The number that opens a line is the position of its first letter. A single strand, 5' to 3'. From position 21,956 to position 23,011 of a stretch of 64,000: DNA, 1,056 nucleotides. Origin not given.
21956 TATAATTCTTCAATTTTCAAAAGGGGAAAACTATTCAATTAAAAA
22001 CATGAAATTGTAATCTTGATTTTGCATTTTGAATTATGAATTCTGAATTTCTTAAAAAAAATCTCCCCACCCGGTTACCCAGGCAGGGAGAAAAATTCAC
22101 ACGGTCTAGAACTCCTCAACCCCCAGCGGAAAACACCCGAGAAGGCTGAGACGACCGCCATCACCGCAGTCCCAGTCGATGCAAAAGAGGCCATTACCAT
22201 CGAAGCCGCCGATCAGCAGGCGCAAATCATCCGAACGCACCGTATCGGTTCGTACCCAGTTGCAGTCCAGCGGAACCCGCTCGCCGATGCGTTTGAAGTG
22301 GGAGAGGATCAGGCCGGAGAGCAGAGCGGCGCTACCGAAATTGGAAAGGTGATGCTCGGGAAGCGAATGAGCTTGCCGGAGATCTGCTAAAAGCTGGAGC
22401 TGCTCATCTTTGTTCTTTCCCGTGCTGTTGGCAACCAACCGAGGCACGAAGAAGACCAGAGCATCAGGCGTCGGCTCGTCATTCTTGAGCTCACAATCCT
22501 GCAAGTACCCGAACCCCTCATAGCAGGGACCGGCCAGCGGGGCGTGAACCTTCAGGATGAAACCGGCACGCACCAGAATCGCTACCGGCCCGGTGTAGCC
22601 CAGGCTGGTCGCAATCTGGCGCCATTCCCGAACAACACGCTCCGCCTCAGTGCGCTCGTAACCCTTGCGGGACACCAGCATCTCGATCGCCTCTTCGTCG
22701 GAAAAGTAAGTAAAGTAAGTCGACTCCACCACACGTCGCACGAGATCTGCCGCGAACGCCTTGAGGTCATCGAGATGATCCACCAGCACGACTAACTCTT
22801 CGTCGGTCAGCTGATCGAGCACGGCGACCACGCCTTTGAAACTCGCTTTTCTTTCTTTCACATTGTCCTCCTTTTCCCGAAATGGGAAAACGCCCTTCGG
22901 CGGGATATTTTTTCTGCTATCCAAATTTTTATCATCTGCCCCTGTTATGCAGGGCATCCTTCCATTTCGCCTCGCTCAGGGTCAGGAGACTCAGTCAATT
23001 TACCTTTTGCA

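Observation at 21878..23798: GC-rich two-gene insertion between secY and map, bracketed by ~115-bp direct repeats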

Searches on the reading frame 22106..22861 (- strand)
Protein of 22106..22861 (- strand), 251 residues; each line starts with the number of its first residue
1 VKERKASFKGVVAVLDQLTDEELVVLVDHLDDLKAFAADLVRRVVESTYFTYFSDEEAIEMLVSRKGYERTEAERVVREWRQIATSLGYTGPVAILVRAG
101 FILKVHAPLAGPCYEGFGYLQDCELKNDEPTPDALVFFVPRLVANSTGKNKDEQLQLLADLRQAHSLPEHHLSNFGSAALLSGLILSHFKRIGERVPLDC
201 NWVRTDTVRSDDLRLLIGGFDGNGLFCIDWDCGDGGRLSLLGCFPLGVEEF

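Call 8: search_protein_families(library=pfam, proteins=[window:22106-22861:-], max_evalue=1)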
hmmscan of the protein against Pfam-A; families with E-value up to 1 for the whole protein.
window:22106-22861:- (251 aa): 1 family
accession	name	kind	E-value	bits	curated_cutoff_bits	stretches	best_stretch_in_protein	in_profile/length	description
PF07638.17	Sigma70_ECF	-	0.18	12.2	21.1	1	8-81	108-179/185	ECF sigma factor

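Call 9: search_protein_families(library=ncbifam, proteins=[window:22106-22861:-], max_evalue=1)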
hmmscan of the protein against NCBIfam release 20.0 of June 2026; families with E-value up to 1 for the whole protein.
window:22106-22861:- (251 aa): 0 families

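Call 10: search_protein_families(library=padloc, proteins=[window:22106-22861:-], max_evalue=1)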
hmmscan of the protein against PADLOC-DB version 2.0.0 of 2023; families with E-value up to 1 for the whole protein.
window:22106-22861:- (251 aa): 0 families

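Call 11: search_protein_families(library=phrogs, proteins=[window:22106-22861:-], max_evalue=1)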
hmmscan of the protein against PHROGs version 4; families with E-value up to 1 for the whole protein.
window:22106-22861:- (251 aa): 1 family
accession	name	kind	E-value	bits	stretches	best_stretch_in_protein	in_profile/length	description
phrog_14529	-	unknown function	0.38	12.2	1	36-71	40-75/107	-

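Call 12: find_homologous_proteins(query=window:22106-22861:-)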
Query window:22106-22861:- (251 aa): 62 proteins with E <= 0.001 among 2743 candidates.
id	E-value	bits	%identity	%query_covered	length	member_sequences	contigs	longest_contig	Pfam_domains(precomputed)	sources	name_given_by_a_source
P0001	8.7e-166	567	100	100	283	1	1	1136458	-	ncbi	-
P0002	2.7e-111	389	72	100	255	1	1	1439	-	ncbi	-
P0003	7.2e-111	387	72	99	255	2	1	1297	-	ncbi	-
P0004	1.0e-108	380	71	99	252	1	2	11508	-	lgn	-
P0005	4.0e-101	356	66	100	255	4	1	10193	-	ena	-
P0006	4.9e-82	293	56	99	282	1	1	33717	-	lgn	-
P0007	4.0e-80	287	59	95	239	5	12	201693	-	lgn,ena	-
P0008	8.4e-78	279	55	98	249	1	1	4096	-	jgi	-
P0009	1.1e-75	272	55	99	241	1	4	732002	-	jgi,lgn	jgi:hypothetical protein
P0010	5.5e-75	270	54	98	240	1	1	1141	-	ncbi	-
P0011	1.3e-73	265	52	99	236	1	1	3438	-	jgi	jgi:hypothetical protein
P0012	1.5e-73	265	55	98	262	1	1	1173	-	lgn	-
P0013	2.1e-73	265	53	99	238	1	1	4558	-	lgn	-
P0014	3.5e-73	264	54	98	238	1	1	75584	-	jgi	jgi:hypothetical protein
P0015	1.4e-72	262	53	98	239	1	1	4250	-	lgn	-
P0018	1.4e-71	259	54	99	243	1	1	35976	-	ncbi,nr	ncbi:MAG: hypothetical protein PHD72_03820 [Patescibacteria group bacterium]|nr:hypothetical protein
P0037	1.3e-58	216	51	92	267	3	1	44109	-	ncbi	-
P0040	4.8e-57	211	62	68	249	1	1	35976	-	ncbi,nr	ncbi:MAG: hypothetical protein PHD72_03830 [Patescibacteria group bacterium]|nr:hypothetical protein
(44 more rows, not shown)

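Call 14: find_encoding_contigs(protein=P0004, flank=6000, max_places=2)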
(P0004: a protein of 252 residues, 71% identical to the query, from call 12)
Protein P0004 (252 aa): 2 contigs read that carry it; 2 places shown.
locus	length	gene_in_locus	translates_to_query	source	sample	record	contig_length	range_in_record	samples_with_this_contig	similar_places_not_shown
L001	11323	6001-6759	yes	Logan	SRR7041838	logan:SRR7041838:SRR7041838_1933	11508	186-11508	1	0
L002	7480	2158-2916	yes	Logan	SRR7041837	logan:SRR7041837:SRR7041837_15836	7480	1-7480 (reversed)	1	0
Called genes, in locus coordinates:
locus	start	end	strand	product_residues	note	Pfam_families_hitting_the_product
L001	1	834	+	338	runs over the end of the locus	?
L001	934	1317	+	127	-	PF00072:Response_reg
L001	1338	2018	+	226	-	PF13367:PrsW-protease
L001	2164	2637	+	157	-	PF00011:HSP20, PF17886:ArsA_HSP20 (weak)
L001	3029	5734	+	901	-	PF02861:Clp_N, PF00004:AAA, PF23569:NBD_SMAX1, PF17871:AAA_lid_9, PF00004:AAA, PF07724:AAA_2, PF07728:AAA_5, PF10431:ClpB_D2-small, +10 more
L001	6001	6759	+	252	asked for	-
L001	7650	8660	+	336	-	PF00078:RVT_1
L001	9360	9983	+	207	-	-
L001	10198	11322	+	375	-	?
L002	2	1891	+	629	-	?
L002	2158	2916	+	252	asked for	-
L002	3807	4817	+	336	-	PF00078:RVT_1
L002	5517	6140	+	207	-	-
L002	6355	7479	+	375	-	?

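Call 15: find_encoding_contigs(protein=P0005, flank=6000, max_places=2)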
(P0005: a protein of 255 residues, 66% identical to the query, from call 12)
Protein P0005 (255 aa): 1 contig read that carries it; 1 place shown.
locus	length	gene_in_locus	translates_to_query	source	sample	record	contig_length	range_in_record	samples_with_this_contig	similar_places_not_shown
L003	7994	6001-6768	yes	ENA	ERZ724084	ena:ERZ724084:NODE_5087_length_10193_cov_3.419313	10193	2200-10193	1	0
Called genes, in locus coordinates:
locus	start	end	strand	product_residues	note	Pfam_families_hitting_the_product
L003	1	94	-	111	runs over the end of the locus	-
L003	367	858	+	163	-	PF02381:MraZ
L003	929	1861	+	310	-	PF01795:Methyltransf_5, PF13847:Methyltransf_31 (faint)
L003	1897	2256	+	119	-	-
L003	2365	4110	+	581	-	PF03717:PBP_dimer, PF00905:Transpeptidase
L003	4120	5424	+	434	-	PF08245:Mur_ligase_M, PF02875:Mur_ligase_C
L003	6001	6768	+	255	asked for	-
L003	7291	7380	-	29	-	-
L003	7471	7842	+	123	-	-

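Call 16: find_encoding_contigs(protein=P0007, flank=6000, max_places=3)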
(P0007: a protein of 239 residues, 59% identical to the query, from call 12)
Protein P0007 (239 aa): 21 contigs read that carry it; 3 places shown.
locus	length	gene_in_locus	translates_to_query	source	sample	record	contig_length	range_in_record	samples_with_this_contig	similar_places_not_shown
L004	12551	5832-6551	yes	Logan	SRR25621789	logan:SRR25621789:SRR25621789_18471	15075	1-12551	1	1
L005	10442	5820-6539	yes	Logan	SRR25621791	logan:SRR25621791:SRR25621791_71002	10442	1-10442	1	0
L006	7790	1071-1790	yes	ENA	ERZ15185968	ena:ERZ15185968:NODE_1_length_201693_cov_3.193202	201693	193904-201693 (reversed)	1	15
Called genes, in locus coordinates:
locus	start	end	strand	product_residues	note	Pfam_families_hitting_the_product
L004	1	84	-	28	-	?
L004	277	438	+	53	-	-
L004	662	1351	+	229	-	-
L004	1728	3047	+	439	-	-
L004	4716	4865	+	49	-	-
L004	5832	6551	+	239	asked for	-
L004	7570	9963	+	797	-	PF00133:tRNA-synt_1, PF01921:tRNA-synt_1f (faint), PF09334:tRNA-synt_1g, PF13603:tRNA-synt_1_2 (weak), PF09334:tRNA-synt_1g (weak), PF08264:Anticodon_1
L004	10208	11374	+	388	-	-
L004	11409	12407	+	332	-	PF13240:Zn_Ribbon_1 (weak), PF13248:Zn_ribbon_3 (weak)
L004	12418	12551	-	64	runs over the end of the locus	-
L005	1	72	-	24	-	?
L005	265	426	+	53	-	-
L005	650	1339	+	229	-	-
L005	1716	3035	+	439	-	-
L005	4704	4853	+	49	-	-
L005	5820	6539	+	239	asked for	-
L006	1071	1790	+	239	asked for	-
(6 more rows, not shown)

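Call 17: find_encoding_contigs(protein=P0009, flank=6000, max_places=2)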
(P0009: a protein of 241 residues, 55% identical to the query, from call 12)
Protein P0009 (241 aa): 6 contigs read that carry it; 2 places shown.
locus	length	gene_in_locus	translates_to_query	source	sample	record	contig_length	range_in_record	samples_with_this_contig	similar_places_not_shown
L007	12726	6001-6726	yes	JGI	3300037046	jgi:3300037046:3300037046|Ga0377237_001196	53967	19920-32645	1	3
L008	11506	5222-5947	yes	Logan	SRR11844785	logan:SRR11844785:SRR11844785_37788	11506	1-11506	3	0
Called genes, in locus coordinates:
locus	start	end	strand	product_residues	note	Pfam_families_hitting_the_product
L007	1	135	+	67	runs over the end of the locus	-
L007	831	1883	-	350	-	PF01594:AI-2E_transport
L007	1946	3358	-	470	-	PF01943:Polysacc_synt, PF13440:Polysacc_synt_3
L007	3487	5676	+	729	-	PF16158:N_BRCA1_IG (weak), PF01471:PG_binding_1, PF08486:SpoIID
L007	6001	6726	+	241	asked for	-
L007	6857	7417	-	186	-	PF03703:bPH_2 (weak)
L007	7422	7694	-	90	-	-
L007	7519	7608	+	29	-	-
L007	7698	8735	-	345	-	PF05673:DUF815 (faint), PF01078:Mg_chelatase (faint), PF05496:RuvB_N, PF20720:nSTAND3 (weak), PF00004:AAA, PF07728:AAA_5 (weak), PF17864:AAA_lid_4, PF05491:WHD_RuvB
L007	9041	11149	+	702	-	PF03477:ATP-cone, PF13597:NRDD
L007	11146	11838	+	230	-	PF13353:Fer4_12, PF04055:Radical_SAM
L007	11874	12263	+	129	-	-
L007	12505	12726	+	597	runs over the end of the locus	PF07963:N_methyl (weak), PF13620:CarboxypepD_reg (faint)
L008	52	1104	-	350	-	PF01594:AI-2E_transport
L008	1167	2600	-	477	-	PF01943:Polysacc_synt, PF13440:Polysacc_synt_3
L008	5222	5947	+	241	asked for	-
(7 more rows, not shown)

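Call 28: list_cluster_members(proteins=[P0001, P0063, P0002, P0003, P0018, P0040])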
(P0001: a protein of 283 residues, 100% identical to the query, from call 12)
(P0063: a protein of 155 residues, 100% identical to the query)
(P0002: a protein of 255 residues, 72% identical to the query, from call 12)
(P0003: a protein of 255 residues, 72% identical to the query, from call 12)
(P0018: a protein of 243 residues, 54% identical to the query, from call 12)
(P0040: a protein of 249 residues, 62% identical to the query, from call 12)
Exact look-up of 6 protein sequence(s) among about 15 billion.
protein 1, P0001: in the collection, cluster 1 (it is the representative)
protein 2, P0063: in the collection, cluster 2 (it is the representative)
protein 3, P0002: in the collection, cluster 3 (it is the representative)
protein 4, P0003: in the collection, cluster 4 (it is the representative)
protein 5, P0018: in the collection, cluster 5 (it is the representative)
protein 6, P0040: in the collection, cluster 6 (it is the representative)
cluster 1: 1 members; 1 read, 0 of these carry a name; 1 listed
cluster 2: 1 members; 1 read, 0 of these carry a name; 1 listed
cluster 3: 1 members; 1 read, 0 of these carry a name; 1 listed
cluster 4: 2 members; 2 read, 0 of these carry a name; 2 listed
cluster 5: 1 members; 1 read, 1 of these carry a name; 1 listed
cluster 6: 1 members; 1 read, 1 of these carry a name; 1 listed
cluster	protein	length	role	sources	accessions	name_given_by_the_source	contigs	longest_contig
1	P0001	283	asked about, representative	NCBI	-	-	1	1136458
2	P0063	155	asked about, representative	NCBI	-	-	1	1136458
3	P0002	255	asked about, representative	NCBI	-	-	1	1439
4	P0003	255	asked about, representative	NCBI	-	-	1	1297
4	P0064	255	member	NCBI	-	-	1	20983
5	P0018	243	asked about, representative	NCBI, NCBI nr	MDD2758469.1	MAG: hypothetical protein PHD72_03820 [Patescibacteria group bacterium] | hypothetical protein [Patescibacteria group bacterium]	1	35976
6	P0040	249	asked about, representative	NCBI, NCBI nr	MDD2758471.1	MAG: hypothetical protein PHD72_03830 [Patescibacteria group bacterium] | hypothetical protein [Patescibacteria group bacterium]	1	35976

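Call 29: find_homologous_proteins(query=L001:7647-8657:+, max_evalue=1e-20)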
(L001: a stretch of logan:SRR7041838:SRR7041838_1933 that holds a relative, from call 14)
Query L001:7647-8657:+ (337 aa): 8000 proteins with E <= 1e-20 among 8000 candidates; the best 120 are listed.
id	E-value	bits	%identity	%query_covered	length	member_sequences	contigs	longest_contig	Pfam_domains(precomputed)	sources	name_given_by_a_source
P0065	5.9e-228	774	100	100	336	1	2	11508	PF00078.33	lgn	-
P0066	4.4e-203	692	90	99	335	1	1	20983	PF00078.33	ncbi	-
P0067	1.8e-170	585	74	99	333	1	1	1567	PF00078.33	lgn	-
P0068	2.5e-164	565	74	99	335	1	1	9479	PF00078.33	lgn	-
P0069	6.8e-162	557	73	99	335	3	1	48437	PF00078.33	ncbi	ncbi:reverse transcriptase domain-containing protein [Patescibacteria group bacterium]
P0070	2.4e-149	515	70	96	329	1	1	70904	PF00078.33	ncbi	ncbi:reverse transcriptase/maturase family protein [Patescibacteria group bacterium]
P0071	5.3e-142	491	71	86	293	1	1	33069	PF00078.33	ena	-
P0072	6.9e-141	488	72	86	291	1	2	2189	PF00078.33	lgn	-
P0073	1.8e-140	486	71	89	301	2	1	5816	PF00078.33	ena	-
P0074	1.6e-137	477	66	96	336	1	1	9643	PF00078.33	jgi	-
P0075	1.2e-136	474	63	96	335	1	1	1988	PF00078.33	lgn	-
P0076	1.9e-136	473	63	96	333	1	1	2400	PF00078.33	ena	-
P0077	2.5e-136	473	67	94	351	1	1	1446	PF00078.33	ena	-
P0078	1.0e-135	471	65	95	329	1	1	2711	PF00078.33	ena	-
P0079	1.5e-135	470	64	96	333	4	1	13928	PF00078.33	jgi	-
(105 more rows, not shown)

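Call 31: find_encoding_contigs(protein=P0064, flank=10000, max_places=2)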
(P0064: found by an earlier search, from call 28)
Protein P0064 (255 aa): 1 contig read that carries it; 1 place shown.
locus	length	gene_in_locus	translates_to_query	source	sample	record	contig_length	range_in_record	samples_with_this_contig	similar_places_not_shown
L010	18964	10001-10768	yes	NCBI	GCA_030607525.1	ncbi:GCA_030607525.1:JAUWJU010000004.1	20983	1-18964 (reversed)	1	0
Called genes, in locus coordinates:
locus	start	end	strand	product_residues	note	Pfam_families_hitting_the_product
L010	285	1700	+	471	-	PF13727:CoA_binding_3, PF02397:Bac_transf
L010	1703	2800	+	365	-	PF13439:Glyco_transf_4, PF00534:Glycos_transf_1, PF13692:Glyco_trans_1_4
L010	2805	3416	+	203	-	-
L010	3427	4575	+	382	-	PF13439:Glyco_transf_4, PF00982:Glyco_transf_20 (faint), PF20706:GT4-conflict, PF00534:Glycos_transf_1, PF13692:Glyco_trans_1_4, PF13524:Glyco_trans_1_2 (faint)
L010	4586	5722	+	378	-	PF13439:Glyco_transf_4, PF00534:Glycos_transf_1, PF13692:Glyco_trans_1_4, PF13524:Glyco_trans_1_2 (faint), PF20706:GT4-conflict (faint)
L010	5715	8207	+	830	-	PF13196:DUF4012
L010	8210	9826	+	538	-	PF01554:MatE (weak), PF03023:MurJ, PF01943:Polysacc_synt, PF13440:Polysacc_synt_3, PF01554:MatE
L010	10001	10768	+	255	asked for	-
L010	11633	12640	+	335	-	PF00078:RVT_1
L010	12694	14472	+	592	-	PF00009:GTP_EFTU, PF01926:MMR_HSR1 (weak), PF00071:Ras (weak), PF22042:EF-G_D2 (faint), PF03144:GTP_EFTU_D2, PF00679:EFG_C, PF06421:LepA_C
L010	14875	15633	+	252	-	PF05949:DUF881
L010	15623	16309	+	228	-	PF05949:DUF881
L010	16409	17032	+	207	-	PF03703:bPH_2 (weak)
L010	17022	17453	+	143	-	PF04977:DivIC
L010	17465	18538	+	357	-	PF13624:SurA_N_3, PF05698:Trigger_C (weak), PF13145:Rotamase_2, PF13616:Rotamase_3, PF00639:Rotamase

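Call 46: find_encoding_contigs(protein=P0018, flank=8000, max_places=1)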
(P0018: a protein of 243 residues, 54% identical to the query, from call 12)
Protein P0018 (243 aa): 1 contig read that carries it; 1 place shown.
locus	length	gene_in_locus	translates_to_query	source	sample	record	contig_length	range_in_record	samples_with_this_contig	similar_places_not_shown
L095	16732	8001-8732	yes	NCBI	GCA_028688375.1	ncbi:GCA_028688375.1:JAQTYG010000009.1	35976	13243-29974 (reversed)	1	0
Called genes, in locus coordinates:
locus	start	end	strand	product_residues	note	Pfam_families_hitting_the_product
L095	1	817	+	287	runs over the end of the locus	-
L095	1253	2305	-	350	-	PF01594:AI-2E_transport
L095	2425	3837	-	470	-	PF01943:Polysacc_synt, PF13440:Polysacc_synt_3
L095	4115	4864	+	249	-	-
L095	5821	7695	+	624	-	PF16158:N_BRCA1_IG (weak), PF08486:SpoIID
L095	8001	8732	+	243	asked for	-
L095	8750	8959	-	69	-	-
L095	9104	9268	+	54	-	-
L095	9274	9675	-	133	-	PF22296:bAvd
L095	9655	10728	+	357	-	PF00078:RVT_1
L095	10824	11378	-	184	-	-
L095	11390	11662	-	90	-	-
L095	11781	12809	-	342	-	PF05673:DUF815 (faint), PF06068:TIP49 (faint), PF01078:Mg_chelatase (faint), PF05496:RuvB_N, PF00004:AAA, PF07728:AAA_5 (weak), PF17864:AAA_lid_4, PF05491:WHD_RuvB, +1 more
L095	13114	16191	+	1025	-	PF03477:ATP-cone, PF13597:NRDD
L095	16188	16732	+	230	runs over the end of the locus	PF13353:Fer4_12, PF04055:Radical_SAM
